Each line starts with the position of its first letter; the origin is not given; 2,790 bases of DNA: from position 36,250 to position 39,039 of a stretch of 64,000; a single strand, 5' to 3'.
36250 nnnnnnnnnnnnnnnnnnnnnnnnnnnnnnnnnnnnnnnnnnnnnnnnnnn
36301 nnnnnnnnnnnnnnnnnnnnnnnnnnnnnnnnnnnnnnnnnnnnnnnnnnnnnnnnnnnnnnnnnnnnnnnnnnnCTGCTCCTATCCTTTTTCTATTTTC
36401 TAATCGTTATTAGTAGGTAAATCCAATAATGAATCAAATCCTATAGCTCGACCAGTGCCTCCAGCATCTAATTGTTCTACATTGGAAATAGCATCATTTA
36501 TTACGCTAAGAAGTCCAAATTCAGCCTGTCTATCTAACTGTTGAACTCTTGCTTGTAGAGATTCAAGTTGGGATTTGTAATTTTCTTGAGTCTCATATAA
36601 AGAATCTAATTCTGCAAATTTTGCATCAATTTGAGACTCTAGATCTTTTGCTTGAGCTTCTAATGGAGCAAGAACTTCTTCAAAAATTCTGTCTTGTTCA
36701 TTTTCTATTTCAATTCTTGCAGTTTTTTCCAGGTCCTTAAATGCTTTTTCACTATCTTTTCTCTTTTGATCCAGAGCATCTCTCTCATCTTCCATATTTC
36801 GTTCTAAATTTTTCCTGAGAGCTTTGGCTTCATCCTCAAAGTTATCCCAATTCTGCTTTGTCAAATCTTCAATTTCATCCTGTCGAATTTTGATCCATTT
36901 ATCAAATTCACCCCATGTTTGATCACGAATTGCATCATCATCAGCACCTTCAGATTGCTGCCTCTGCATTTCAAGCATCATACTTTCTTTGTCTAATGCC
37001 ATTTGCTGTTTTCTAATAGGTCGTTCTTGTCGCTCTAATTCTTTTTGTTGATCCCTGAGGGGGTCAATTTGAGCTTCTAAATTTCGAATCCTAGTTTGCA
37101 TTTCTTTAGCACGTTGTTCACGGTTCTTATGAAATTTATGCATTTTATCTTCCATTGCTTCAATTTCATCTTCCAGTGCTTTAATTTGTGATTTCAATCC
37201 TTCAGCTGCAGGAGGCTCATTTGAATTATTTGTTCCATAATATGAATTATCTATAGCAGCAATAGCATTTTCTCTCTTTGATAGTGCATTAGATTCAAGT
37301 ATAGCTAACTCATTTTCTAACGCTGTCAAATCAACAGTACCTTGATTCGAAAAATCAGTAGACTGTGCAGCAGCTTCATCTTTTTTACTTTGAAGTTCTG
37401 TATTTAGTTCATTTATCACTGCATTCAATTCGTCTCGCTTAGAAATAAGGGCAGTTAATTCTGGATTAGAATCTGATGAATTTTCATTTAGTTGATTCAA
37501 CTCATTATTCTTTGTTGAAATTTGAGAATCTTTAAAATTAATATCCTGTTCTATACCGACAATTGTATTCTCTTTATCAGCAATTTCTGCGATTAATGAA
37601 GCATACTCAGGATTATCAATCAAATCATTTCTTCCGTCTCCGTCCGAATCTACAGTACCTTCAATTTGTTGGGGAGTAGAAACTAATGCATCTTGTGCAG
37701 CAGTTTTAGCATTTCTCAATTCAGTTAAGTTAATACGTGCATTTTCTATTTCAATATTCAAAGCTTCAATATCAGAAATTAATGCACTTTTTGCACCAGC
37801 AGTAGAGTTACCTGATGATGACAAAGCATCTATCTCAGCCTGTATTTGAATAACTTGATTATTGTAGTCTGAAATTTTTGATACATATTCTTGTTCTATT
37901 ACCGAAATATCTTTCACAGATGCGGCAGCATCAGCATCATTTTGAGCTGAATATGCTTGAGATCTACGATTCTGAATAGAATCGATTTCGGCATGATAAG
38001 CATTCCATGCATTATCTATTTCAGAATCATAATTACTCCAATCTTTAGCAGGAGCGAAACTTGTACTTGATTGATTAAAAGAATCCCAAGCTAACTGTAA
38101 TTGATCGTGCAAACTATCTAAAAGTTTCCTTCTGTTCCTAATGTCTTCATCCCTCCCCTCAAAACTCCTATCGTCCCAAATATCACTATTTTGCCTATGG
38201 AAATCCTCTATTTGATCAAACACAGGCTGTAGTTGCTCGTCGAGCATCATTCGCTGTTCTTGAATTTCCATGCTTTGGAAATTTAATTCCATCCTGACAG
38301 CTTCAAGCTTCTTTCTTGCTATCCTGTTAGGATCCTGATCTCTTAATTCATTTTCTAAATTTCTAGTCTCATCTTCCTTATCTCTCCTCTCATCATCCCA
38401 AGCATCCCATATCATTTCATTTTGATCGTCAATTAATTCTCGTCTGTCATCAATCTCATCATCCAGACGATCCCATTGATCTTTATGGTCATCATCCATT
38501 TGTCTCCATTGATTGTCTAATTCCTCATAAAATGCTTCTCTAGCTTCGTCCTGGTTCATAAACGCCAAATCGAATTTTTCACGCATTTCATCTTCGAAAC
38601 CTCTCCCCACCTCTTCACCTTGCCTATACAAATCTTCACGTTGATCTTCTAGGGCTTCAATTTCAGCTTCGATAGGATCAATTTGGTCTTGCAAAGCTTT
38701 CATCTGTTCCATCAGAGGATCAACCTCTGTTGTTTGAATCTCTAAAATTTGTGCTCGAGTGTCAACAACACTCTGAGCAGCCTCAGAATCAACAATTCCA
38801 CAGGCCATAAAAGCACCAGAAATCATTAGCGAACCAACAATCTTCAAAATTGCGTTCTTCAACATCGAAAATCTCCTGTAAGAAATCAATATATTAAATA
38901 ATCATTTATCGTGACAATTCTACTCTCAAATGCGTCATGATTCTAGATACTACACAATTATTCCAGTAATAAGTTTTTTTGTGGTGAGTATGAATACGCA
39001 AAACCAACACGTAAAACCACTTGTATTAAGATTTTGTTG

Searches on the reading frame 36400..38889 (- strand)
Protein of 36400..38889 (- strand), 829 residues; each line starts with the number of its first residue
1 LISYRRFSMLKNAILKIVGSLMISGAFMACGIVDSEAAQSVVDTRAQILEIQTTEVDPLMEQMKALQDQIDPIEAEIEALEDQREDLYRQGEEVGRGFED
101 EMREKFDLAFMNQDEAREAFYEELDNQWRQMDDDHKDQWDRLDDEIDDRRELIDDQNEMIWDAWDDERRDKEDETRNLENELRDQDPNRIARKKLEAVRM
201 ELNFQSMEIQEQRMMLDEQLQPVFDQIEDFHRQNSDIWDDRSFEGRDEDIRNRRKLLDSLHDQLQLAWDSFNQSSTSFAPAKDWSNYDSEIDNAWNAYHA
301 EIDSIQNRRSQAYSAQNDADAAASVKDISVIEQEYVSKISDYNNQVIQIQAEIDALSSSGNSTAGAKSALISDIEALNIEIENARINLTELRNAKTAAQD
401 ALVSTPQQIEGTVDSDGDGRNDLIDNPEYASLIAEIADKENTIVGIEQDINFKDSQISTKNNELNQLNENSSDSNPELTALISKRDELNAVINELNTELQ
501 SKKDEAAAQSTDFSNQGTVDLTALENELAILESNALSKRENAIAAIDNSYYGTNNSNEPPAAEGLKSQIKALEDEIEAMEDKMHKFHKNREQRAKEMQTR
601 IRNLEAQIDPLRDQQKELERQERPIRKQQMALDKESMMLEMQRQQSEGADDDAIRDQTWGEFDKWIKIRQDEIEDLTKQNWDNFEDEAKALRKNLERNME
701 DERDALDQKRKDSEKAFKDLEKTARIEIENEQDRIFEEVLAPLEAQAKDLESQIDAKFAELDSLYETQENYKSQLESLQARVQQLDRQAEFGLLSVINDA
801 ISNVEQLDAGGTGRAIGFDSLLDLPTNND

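Call 89: search_protein_families(library=pfam, proteins=[window:36400-38889:-], max_evalue=0.00001)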
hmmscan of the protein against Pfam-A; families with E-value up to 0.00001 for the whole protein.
window:36400-38889:- (829 aa): 0 families

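Call 92: search_protein_families(library=pfam, proteins=[window:36400-38889:-], max_evalue=0.01)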
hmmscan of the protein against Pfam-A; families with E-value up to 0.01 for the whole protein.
window:36400-38889:- (829 aa): 3 families
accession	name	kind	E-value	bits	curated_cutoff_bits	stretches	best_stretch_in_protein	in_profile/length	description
PF16526.10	CLZ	-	0.00013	22.7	26.7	1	555-607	19-71/71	C-terminal leucine zipper domain of cyclic nucleotide-gated channels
PF01442.23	Apolipoprotein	-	0.00019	21.7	90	1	657-785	4-130/190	Apolipoprotein A1/A4/E domain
PF17675.6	APG6_N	-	0.0036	18.2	45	0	429-533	28-123/132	Apg6 coiled-coil region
